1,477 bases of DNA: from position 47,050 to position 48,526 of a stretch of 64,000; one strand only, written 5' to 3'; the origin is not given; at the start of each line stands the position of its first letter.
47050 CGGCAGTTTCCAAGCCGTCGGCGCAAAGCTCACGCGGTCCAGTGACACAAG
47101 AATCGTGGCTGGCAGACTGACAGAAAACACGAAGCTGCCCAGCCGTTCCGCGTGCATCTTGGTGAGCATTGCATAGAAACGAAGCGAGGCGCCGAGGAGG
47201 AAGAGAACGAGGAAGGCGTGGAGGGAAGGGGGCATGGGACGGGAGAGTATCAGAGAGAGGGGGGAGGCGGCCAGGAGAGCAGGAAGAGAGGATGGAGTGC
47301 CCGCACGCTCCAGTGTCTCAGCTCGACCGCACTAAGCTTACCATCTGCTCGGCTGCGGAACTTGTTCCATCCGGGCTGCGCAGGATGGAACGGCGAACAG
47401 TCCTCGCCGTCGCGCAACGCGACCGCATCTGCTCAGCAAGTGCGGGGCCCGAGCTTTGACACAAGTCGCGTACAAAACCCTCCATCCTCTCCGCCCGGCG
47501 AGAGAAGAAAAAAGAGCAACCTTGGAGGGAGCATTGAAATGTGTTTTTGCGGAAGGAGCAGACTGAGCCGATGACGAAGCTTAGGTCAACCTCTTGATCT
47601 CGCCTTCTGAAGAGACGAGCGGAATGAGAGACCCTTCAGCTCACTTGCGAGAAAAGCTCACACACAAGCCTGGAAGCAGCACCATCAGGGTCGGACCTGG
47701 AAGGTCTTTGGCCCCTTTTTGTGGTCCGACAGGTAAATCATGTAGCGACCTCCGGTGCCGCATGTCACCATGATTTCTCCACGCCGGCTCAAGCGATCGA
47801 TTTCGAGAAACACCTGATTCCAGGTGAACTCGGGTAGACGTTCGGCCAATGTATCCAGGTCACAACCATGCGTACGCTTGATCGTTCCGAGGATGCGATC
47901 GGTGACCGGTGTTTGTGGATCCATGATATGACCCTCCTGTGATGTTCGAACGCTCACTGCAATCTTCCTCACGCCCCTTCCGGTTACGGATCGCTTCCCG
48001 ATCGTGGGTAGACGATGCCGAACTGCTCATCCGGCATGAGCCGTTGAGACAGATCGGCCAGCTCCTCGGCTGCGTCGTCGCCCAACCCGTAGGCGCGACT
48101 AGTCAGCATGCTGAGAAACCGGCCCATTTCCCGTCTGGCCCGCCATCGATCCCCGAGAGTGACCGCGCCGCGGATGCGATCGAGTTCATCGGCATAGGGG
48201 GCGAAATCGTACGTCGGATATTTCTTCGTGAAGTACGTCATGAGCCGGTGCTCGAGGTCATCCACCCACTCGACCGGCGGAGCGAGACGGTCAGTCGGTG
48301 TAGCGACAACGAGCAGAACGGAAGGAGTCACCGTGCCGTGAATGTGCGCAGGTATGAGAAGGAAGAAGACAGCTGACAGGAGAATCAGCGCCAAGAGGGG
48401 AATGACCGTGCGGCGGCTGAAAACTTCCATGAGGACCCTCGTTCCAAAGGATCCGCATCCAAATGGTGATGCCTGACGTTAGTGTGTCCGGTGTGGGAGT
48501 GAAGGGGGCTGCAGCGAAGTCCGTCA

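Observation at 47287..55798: Module Y: a roughly 200-nt multi-stem structured element (3 full copies, 2 fragments)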

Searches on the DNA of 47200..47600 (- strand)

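Call 30: search_rna_families(source=window, start=47200, end=47600, threshold=evalue, max_evalue=10, show_alignments=2)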
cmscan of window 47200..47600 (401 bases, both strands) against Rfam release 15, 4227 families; matches with E-value up to 10: 4.
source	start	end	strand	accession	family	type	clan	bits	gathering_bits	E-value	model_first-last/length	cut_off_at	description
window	47508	47540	-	RF01378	CRISPR-DR65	Gene; CRISPR;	-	17.7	43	4.4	1-37/37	no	CRISPR RNA direct repeat element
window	47259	47357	+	RF02127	GNAS-AS1_1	Gene; lncRNA;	-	17.3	45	1.6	1-105/105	no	GNAS antisense RNA 1 conserved region 1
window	47218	47385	+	RF02247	Six3os1_2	Gene; lncRNA;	-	10.8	80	8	1-217/217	no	Six3os1 conserved region 2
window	47431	47452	-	RF01130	sR46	Gene; snRNA; snoRNA; CD-box;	-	10.6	50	7.1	1-56/56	no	Small nucleolar RNA sR46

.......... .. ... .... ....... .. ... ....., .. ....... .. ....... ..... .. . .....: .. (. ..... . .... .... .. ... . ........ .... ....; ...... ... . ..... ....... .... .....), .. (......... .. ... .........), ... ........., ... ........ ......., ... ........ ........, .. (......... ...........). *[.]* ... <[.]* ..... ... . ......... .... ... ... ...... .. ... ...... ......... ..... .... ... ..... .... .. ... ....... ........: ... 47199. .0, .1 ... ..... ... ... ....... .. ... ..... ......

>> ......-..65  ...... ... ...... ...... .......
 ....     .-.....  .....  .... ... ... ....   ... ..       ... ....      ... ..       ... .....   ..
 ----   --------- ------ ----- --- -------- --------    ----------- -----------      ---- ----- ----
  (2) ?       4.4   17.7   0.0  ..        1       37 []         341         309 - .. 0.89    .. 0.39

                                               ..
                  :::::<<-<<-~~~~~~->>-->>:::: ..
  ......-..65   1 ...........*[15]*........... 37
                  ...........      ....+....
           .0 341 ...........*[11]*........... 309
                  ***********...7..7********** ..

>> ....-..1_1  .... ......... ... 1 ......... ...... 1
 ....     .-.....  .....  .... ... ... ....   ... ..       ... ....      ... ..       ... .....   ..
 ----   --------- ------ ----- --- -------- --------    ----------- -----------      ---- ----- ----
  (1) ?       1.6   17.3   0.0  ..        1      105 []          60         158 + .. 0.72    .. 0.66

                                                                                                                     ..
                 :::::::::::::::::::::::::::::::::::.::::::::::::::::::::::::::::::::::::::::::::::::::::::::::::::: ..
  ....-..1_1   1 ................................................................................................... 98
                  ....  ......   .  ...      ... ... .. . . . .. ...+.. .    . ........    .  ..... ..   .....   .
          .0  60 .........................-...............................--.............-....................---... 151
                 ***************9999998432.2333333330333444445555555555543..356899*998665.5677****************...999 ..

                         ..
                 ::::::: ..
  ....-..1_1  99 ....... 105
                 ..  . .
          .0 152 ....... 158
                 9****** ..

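Call 99: build_rna_model(alignment_id=A5, structure=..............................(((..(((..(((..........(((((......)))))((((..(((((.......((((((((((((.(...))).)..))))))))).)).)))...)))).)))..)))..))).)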
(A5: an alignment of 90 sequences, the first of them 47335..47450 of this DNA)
Model R1 built from alignment A5 (90 sequences, 149 columns); structure: as given.
model positions 118; base pairs 36; branch points 1; effective number of sequences 2.26; information 0.59 bits per position. Calibrated on 0.2 Mb of random sequence (short: E-values are rough).
structure used (alignment columns):
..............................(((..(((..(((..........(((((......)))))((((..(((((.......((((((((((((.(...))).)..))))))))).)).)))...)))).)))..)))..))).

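Call 100: search_with_rna_model(model_id=R1, source=window, max_evalue=10, show_alignments=3)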
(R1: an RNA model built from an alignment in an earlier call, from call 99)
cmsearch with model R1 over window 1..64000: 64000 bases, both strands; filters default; matches with E-value up to 10: 4.
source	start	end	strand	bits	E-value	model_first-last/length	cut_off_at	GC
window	55653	55770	-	119.4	2.8e-31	1-118/118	no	0.59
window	47335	47451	-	104.2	5.3e-27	1-118/118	no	0.66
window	52020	52137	-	102.7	1.4e-26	1-118/118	no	0.66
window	52049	52077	+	11.2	0.67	60-89/118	no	0.55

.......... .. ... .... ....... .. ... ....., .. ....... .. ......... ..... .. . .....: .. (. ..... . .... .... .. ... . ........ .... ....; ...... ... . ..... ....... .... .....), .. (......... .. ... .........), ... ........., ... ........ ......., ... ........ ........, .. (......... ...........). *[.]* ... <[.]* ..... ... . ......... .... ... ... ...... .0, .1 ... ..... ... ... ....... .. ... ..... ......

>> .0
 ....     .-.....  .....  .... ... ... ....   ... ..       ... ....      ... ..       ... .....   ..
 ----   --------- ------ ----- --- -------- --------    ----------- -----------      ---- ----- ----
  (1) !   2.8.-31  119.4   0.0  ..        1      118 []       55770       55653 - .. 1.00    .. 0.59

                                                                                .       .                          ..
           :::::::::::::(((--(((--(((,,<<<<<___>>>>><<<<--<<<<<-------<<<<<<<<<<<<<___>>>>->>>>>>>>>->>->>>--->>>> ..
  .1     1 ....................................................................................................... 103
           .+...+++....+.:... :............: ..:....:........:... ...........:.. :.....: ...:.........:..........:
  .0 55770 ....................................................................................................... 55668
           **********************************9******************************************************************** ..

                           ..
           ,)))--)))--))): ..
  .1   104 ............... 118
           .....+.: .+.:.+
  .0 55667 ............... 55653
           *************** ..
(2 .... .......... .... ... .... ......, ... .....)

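Call 101: search_with_rna_model(model_id=R1, sources=[L109, L110, L111, L112, L113, L006, L008, L010, L013, L019, L030, L031, L028, L029, L034, L095, L099, L101, L073, L036, L091, L070, L052, L057, L060, L032, L066, L071, L072, L076, L096], max_evalue=0.01)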
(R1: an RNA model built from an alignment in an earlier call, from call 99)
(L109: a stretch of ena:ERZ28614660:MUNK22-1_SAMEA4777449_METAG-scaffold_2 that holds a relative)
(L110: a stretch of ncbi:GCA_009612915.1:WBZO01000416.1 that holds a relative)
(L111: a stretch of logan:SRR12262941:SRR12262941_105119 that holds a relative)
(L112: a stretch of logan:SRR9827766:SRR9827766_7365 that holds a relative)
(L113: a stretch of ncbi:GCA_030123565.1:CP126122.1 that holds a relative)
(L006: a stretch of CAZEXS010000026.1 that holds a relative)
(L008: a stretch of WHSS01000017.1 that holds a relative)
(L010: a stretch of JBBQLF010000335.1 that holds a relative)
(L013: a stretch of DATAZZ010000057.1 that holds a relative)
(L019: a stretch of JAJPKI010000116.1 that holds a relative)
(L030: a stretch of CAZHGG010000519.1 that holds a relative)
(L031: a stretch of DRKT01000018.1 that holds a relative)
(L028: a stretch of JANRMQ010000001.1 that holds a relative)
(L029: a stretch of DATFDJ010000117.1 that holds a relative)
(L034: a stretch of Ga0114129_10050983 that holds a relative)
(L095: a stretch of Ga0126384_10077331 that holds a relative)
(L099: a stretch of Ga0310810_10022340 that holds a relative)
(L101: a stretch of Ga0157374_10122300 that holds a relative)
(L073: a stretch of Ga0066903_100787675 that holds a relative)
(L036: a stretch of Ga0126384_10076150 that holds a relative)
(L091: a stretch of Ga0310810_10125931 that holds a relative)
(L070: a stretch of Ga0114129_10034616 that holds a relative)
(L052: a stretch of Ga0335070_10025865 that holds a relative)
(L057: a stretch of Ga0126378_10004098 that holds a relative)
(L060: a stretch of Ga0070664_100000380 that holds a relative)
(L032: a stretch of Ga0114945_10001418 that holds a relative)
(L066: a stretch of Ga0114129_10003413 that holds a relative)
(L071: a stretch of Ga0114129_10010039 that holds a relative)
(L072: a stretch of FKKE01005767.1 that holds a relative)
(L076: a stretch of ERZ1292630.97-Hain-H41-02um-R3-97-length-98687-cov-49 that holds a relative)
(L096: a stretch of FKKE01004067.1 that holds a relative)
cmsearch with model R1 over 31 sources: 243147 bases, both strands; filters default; matches with E-value up to 0.01: 25.
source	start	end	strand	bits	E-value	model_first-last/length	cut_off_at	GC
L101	2316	2433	+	117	5.1e-30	1-118/118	no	0.64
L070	2103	2220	+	117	5.2e-30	1-118/118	no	0.58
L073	72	189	-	116.8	5.6e-30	1-118/118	no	0.58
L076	11714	11831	+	113.1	6.2e-29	1-118/118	no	0.64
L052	1631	1748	+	112.5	9.1e-29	1-118/118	no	0.59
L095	2194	2312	+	111.1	2.2e-28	1-118/118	no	0.55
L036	735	851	-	111.1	2.3e-28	1-118/118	no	0.56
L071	10145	10261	-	110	4.7e-28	1-118/118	no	0.6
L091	2517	2633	+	109.4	6.8e-28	1-118/118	no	0.64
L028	3274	3387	+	105.7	7.7e-27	1-118/118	no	0.64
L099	2748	2864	-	105.2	1e-26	1-118/118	no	0.65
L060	2348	2466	-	104.7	1.4e-26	1-118/118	no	0.66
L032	14024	14138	+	103.7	2.8e-26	1-118/118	no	0.64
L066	1869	1987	+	100.1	2.9e-25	1-118/118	no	0.57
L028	4610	4721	+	99.3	4.7e-25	1-118/118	no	0.62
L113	4006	4121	-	98.5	7.9e-25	1-118/118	no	0.61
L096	8157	8287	+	96.9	2.2e-24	1-118/118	no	0.6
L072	898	1029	+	95.6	5.3e-24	1-118/118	no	0.64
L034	3682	3797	+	93.1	2.5e-23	1-118/118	no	0.56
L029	803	920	-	91.2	8.9e-23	1-118/118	no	0.69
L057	2416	2532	+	90.7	1.2e-22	1-118/118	no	0.66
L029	2683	2802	-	72.7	1.4e-17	1-118/118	no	0.63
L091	2090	2215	+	56.1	6.6e-13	1-118/118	no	0.63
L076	9473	9592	-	52.3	7.6e-12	1-118/118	no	0.6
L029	1823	1940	-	23.2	0.0011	1-118/118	no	0.55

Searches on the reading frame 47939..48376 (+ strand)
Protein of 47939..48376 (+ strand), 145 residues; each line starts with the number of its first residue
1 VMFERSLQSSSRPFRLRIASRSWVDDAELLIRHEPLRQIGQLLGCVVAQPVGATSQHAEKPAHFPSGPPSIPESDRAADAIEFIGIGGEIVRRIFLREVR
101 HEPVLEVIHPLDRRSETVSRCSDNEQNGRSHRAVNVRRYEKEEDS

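Call 12: search_protein_families(library=pfam, proteins=[window:47939-48376:+])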
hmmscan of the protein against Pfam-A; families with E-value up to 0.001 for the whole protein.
window:47939-48376:+ (145 aa): 0 families

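Call 94: search_protein_families(library=pfam, proteins=[window:47939-48376:+], max_evalue=0.01)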
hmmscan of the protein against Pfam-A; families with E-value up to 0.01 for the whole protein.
window:47939-48376:+ (145 aa): 0 families

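Call 95: search_protein_families(library=padloc, proteins=[window:47939-48376:+], max_evalue=0.01)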
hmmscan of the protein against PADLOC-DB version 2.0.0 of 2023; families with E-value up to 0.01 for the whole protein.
window:47939-48376:+ (145 aa): 0 families

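Call 96: search_protein_families(library=ncbifam, proteins=[window:47939-48376:+], max_evalue=0.01)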
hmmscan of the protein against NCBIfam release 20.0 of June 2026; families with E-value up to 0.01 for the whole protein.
window:47939-48376:+ (145 aa): 0 families
